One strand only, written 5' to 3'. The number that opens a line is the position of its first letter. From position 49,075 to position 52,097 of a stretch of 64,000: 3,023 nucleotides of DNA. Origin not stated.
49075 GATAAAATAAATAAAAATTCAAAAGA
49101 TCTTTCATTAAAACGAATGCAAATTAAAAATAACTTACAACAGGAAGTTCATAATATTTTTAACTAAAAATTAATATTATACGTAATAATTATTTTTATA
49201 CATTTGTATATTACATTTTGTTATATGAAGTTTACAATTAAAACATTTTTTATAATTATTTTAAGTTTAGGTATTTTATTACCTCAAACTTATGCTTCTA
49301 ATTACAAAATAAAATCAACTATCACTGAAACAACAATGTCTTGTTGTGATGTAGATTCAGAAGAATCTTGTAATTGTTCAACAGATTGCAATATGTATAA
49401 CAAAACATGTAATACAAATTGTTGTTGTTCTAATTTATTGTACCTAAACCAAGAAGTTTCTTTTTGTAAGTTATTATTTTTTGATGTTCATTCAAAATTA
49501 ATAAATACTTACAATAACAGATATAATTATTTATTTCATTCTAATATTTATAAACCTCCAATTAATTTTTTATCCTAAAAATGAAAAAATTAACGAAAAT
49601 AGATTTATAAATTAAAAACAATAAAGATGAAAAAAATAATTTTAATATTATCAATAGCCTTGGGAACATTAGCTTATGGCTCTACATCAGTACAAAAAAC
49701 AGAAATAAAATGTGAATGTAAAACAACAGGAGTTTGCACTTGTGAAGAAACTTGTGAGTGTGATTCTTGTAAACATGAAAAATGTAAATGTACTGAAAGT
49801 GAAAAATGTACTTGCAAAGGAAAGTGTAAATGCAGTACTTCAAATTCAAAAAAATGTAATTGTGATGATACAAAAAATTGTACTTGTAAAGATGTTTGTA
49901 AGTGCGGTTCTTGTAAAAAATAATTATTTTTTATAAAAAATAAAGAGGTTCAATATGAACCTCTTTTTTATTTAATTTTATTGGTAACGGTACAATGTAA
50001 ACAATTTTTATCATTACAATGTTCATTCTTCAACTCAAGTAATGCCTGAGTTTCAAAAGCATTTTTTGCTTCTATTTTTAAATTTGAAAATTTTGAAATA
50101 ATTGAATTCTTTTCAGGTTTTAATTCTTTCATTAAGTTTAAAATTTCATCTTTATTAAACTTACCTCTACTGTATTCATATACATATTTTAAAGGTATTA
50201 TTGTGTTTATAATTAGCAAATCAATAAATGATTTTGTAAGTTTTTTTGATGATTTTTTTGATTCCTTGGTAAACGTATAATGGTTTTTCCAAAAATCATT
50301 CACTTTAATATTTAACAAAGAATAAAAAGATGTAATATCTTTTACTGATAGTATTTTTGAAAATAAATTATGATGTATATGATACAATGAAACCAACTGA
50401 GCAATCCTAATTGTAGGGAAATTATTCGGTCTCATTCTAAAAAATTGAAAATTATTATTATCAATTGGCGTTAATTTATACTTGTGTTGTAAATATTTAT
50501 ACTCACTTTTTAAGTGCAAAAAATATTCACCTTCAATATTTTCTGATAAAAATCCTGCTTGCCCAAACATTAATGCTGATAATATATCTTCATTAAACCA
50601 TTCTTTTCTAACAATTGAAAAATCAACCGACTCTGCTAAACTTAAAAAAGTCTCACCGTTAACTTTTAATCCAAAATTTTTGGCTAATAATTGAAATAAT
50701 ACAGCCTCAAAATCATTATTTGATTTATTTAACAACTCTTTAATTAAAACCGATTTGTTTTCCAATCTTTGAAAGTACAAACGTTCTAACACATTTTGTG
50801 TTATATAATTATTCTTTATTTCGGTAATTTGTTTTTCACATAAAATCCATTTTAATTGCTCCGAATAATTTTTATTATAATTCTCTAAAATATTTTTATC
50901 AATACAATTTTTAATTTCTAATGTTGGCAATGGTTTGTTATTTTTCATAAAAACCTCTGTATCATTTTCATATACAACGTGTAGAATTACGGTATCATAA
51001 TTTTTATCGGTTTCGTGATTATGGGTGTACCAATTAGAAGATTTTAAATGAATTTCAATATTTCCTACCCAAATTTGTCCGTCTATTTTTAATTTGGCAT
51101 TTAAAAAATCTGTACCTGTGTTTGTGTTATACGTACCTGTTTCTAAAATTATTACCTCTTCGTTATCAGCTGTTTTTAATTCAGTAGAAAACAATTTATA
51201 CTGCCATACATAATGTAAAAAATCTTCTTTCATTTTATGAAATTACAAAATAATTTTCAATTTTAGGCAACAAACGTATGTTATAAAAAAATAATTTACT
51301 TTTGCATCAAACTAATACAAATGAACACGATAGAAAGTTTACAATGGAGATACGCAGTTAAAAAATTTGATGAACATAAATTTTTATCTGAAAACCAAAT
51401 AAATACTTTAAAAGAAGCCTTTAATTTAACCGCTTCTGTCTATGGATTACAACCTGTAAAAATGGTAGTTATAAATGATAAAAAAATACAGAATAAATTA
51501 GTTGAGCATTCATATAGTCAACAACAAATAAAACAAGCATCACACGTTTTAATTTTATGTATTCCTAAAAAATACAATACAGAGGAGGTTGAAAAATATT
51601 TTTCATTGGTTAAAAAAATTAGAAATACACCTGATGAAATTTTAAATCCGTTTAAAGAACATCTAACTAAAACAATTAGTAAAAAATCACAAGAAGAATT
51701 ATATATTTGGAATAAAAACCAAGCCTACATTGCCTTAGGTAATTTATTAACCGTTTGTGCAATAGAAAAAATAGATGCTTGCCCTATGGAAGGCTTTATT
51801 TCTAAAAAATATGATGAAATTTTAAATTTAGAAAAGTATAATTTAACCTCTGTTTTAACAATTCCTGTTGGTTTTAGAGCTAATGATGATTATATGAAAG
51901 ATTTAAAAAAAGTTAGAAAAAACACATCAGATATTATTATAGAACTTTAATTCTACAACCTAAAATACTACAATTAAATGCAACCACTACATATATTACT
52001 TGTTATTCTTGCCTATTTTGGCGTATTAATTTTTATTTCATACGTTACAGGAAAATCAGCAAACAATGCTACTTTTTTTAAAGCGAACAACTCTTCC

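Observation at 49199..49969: Candidate new system: arrest-leader-controlled periplasmic metallothionein operon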

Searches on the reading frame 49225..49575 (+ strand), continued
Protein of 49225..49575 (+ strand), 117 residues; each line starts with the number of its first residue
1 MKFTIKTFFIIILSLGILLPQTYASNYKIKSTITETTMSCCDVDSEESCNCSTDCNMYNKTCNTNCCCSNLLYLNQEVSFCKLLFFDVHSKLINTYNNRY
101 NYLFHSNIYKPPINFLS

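Call 73: search_protein_families(library=ncbifam, proteins=[P0009, P0011, P0014, P0016, P0018], max_evalue=10)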
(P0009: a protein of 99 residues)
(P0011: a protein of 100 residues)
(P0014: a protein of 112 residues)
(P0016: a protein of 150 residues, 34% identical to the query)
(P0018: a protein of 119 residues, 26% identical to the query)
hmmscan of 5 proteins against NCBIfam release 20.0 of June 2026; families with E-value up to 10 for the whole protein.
P0009 (99 aa): 1 family
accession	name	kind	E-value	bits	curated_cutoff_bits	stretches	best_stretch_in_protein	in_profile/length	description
NF047658.1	HYC_CC_PP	subfamily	0.0054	17.2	28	1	7-82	38-111/131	HYC_CC_PP family protein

P0011 (100 aa): 0 families

P0014 (112 aa): 0 families

P0016 (150 aa): 0 families

P0018 (119 aa): 0 families

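Call 81: search_dna_similar(query=window:49225-49575:+, collection=plasmids, mode=protein, max_evalue=0.1)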
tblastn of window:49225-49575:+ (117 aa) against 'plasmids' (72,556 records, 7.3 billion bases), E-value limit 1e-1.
No match.

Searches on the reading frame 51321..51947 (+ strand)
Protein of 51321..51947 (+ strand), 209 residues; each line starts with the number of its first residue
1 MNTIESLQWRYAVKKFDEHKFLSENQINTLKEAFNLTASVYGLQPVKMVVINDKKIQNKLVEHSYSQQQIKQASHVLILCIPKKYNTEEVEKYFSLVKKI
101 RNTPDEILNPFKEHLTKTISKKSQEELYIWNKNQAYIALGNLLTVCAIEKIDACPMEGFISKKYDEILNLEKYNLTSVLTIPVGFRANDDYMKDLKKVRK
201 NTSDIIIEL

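Call 5: search_protein_families(library=ncbifam, proteins=[window:51321-51947:+], max_evalue=1)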
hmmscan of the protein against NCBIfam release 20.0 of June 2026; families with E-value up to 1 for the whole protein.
window:51321-51947:+ (209 aa): 6 families
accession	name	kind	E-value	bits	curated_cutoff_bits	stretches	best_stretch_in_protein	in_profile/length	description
NF008275.0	PRK11053.1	equivalog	2.3e-33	115.5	227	1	1-208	1-216/217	oxygen-insensitive NAD(P)H nitroreductase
NF008033.1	PRK10765.1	equivalog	4.7e-07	29.5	223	1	2-82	3-82/240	oxygen-insensitive NADPH nitroreductase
NF003768.0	PRK05365.1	equivalog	0.00019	21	152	1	20-190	30-183/200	malonic semialdehyde reductase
TIGR02476.1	BluB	equivalog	0.0023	17.4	150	1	5-70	11-75/205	5,6-dimethylbenzimidazole synthase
NF052272.1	Staph_FadB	exception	0.011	13.9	999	1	117-198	643-725/752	3-hydroxyacyl-CoA dehydrogenase/crotonase FadB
NF040559.1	CAS_Csx20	equivalog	0.012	15.9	70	1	60-122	4-65/124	CRISPR-associated protein Csx20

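Call 6: search_protein_families(library=pfam, proteins=[window:51321-51947:+], max_evalue=1)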
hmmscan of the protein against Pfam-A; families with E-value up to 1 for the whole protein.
window:51321-51947:+ (209 aa): 4 families
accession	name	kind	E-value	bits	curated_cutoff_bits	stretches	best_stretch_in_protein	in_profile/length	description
PF00881.29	Nitroreductase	-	1.8e-19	71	23.5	1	8-184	2-166/167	Nitroreductase family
PF18037.7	Ubiquitin_5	-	0.017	15.8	23.2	1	16-81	30-93/98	Ubiquitin-like domain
PF20881.2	G1_gp67_C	-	0.031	15.2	27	1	69-126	4-62/100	Phage G1 gp67, C-terminal domain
PF15699.10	NPR1_interact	-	0.14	13.2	27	1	88-125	7-40/109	NPR1 interacting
